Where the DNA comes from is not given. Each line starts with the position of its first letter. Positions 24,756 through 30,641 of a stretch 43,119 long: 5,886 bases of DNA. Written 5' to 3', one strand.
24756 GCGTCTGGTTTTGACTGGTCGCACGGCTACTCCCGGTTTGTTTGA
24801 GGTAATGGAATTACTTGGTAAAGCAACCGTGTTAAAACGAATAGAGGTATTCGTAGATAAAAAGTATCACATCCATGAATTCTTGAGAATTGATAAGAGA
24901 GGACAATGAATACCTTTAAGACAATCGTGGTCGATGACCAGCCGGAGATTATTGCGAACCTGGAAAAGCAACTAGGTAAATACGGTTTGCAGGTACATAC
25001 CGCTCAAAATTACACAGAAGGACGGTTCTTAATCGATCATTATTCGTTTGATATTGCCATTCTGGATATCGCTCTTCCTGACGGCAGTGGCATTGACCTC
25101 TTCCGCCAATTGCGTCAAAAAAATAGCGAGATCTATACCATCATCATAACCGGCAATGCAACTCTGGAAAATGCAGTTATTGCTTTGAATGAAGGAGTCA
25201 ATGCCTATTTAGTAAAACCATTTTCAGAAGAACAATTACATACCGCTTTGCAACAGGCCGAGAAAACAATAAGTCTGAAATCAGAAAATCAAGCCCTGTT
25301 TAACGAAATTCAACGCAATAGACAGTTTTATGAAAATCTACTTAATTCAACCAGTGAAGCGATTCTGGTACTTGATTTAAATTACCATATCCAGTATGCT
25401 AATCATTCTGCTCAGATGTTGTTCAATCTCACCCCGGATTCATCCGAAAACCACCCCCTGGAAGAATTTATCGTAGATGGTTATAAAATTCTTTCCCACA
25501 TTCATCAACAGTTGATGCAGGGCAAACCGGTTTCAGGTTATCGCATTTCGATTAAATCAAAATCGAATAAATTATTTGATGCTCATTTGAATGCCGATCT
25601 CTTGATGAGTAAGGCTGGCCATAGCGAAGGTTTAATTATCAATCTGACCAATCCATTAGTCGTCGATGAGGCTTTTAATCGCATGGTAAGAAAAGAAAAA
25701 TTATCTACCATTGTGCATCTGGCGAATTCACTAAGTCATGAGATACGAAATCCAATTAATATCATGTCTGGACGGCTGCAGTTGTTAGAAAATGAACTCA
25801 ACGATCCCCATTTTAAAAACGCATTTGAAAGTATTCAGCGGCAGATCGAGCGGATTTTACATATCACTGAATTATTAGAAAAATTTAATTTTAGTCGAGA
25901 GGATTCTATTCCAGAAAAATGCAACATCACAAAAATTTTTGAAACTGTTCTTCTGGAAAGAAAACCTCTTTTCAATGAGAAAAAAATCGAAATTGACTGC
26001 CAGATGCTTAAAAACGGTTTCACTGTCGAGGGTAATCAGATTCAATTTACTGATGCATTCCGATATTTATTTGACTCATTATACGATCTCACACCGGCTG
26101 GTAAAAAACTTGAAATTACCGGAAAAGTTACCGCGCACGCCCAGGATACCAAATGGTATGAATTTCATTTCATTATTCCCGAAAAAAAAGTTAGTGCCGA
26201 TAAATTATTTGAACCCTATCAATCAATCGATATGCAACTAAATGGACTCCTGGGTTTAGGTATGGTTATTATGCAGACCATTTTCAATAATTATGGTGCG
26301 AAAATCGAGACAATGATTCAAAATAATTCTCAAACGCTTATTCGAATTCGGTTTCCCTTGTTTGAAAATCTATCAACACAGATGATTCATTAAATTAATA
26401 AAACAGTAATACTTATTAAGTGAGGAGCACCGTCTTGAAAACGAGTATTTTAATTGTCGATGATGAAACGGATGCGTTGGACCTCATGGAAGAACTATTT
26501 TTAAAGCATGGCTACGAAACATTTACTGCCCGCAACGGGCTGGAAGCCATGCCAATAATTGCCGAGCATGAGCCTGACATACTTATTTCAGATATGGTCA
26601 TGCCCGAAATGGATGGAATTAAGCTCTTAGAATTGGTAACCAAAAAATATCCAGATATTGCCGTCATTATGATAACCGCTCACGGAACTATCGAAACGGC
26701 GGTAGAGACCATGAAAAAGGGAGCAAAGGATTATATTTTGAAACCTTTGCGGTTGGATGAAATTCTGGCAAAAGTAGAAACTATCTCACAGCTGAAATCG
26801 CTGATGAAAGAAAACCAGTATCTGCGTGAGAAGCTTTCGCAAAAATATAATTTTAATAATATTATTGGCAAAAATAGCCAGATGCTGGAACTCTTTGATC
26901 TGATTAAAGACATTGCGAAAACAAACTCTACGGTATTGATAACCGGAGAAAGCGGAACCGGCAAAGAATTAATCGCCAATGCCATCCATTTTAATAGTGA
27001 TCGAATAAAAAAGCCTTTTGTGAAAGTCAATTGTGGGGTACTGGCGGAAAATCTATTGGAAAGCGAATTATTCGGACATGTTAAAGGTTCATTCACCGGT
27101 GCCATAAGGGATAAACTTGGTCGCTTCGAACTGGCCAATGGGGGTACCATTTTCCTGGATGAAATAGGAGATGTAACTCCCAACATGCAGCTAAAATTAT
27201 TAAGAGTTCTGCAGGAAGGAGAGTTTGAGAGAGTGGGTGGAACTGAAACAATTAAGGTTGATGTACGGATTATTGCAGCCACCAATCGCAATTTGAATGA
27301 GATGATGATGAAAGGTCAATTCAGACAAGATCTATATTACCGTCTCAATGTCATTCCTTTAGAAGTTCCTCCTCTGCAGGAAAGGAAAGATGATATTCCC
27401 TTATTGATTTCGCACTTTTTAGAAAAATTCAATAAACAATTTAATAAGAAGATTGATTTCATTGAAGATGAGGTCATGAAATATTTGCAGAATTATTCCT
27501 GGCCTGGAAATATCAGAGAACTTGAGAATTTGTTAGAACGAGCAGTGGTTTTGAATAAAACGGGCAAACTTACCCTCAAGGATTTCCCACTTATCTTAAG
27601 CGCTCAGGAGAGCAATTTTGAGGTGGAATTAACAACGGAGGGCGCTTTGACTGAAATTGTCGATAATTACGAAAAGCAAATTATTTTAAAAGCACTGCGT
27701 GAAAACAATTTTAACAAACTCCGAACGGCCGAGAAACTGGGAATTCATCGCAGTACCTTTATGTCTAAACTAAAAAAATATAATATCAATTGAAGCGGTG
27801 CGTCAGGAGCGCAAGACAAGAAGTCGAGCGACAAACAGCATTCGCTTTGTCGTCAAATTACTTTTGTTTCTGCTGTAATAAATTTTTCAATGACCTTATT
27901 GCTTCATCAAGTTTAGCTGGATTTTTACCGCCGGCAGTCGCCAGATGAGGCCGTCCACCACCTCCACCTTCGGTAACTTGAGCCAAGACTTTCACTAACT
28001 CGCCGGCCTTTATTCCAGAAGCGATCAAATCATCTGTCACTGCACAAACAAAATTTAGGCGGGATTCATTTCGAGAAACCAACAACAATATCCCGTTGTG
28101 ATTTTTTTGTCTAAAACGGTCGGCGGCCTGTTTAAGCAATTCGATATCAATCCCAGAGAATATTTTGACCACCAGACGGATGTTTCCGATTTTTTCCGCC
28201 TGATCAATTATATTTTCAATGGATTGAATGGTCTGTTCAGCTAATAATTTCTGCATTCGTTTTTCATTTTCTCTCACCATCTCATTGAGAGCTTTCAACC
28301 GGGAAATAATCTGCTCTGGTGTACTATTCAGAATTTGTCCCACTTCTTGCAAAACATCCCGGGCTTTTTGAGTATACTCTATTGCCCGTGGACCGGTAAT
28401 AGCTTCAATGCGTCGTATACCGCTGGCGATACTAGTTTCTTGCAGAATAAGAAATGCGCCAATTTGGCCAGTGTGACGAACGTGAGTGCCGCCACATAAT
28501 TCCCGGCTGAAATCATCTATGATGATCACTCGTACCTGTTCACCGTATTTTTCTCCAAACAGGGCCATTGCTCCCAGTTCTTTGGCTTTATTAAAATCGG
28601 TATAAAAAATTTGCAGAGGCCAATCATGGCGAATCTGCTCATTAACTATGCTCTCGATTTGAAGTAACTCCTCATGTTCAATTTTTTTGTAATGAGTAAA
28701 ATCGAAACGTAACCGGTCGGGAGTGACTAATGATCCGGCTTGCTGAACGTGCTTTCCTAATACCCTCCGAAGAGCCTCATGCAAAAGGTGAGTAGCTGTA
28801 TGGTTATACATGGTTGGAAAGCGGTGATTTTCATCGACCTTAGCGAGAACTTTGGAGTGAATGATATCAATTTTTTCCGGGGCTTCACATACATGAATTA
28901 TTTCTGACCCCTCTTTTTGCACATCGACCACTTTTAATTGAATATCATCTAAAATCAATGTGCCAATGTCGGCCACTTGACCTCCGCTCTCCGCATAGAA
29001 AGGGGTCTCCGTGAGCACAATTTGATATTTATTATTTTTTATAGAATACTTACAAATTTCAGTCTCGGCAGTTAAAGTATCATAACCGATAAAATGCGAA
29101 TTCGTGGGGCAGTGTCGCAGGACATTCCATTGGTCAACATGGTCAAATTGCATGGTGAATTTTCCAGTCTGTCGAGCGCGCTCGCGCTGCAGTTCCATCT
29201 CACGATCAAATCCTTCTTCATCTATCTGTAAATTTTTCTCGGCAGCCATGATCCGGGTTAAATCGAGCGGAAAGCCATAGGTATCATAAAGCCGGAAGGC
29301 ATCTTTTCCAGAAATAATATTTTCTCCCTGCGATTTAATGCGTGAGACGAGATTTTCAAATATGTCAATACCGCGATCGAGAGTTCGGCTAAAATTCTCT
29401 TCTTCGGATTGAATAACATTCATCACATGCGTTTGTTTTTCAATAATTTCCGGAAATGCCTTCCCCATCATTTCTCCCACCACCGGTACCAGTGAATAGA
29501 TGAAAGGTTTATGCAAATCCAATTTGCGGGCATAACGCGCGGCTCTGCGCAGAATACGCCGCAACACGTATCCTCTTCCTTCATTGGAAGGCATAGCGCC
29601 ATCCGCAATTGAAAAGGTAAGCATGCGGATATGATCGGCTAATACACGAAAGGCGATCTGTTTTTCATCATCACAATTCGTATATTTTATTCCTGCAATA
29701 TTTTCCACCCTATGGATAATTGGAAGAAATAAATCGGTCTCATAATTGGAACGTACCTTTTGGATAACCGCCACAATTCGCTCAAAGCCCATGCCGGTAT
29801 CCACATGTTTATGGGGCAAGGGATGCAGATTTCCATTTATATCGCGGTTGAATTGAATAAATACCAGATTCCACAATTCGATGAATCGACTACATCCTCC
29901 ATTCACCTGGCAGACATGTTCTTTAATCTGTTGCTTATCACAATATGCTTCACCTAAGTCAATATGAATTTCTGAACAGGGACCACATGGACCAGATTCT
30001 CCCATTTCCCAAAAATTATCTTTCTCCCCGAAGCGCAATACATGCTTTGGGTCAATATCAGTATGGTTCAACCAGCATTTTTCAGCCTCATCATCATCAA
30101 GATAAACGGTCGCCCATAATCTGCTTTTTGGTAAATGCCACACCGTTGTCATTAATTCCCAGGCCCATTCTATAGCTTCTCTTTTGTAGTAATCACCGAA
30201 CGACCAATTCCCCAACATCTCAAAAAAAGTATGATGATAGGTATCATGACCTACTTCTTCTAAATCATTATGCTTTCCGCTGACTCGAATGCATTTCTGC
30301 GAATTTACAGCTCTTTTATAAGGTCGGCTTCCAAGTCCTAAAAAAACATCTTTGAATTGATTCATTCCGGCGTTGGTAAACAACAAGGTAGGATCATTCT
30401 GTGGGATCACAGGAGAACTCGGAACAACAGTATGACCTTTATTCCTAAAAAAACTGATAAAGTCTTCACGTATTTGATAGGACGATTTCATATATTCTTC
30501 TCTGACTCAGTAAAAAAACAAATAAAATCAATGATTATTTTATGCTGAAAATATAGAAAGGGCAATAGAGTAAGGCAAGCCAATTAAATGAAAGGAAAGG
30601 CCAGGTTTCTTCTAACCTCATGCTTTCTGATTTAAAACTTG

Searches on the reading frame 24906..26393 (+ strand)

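Call 20: search_protein_families(library=pfam, proteins=[window:24906-26393:+], max_evalue=0.001)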
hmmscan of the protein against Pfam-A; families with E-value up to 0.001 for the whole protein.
window:24906-26393:+ (495 aa): 4 families
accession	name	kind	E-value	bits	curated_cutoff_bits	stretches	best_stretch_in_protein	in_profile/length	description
PF00072.30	Response_reg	-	1.5e-25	89.9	30.2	1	7-115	2-110/111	Response regulator receiver domain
PF00512.31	HisKA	-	3.5e-11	43.4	26.9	1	272-323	5-56/66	His Kinase A (phospho-acceptor) domain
PF00989.32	PAS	-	1.7e-09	38.1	22.6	1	141-242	2-105/113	PAS fold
PF08448.16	PAS_4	-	0.0001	22.9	23.1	1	146-206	1-62/110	PAS fold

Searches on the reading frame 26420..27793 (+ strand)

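Call 20: search_protein_families(library=pfam, proteins=[window:26420-27793:+], max_evalue=0.001)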
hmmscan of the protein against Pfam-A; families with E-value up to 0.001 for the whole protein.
window:26420-27793:+ (457 aa): 10 families
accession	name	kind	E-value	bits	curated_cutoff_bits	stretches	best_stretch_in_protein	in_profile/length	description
PF00158.32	Sigma54_activat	-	4.3e-73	245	20.2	1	148-314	1-167/168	Sigma-54 interaction domain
PF00072.30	Response_reg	-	1.6e-29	102.8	30.2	1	10-119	1-110/111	Response regulator receiver domain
PF25601.1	AAA_lid_14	-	2.7e-28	98.1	27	1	321-398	2-79/87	AAA+ ATPase lid domain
PF14532.12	Sigma54_activ_2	-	1.9e-20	74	25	1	149-319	1-138/138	Sigma-54 interaction domain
PF02954.25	HTH_8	-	4.5e-11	42.7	22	1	417-454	5-42/42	Bacterial regulatory protein, Fis family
PF07728.20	AAA_5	-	4.2e-10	40.2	22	1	172-292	2-125/139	AAA domain (dynein-related subfamily)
PF18024.7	HTH_50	-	2e-07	31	27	1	408-457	2-50/50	Helix-turn-helix domain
PF00004.35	AAA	-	1.8e-06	28.9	21.2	1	172-297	1-119/131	ATPase family associated with various cellular activities (AAA)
PF07724.20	AAA_2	-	3e-06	27.8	27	1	170-298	4-133/166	AAA domain (Cdc48 subfamily)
PF13556.12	HTH_30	-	0.00054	20.1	27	1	423-453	5-35/59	PucR C-terminal helix-turn-helix domain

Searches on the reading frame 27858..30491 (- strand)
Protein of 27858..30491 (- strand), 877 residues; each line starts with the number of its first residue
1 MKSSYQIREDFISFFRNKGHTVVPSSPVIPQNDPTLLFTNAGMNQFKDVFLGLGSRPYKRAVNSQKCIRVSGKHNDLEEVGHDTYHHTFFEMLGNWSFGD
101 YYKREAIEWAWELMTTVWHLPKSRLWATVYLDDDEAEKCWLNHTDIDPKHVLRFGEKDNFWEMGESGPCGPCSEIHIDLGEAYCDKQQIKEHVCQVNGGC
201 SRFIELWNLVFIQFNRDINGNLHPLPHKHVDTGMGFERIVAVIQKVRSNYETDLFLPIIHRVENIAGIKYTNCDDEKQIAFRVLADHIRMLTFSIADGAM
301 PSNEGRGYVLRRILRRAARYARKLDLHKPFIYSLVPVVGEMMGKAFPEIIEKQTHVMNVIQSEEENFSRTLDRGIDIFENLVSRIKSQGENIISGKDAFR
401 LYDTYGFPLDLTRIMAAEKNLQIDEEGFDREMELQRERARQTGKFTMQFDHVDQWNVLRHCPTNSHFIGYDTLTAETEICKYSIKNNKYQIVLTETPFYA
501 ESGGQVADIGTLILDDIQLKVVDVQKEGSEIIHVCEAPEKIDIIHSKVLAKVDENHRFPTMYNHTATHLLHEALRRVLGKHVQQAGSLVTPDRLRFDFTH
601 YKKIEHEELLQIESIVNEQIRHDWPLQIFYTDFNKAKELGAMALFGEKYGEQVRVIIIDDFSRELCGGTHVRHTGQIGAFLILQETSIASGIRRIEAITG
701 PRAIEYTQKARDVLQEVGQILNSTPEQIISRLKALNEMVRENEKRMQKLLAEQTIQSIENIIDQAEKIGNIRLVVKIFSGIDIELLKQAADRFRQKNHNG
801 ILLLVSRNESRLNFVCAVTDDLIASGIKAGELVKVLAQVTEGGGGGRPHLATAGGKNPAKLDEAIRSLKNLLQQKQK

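Call 20: search_protein_families(library=pfam, proteins=[window:27858-30491:-], max_evalue=0.001)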
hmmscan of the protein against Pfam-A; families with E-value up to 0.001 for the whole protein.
window:27858-30491:- (877 aa): 3 families
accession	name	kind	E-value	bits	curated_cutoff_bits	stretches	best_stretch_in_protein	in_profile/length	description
PF01411.24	tRNA-synt_2c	-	6.1e-213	708.8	30.3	1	6-555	1-551/552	tRNA synthetases class II (A)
PF07973.19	tRNA_SAD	-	6.8e-17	61.6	24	1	653-696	1-44/44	Threonyl and Alanyl tRNA synthetase second additional domain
PF02272.25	DHHA1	-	1.9e-13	51.2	25.9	1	772-873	3-101/102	DHHA1 domain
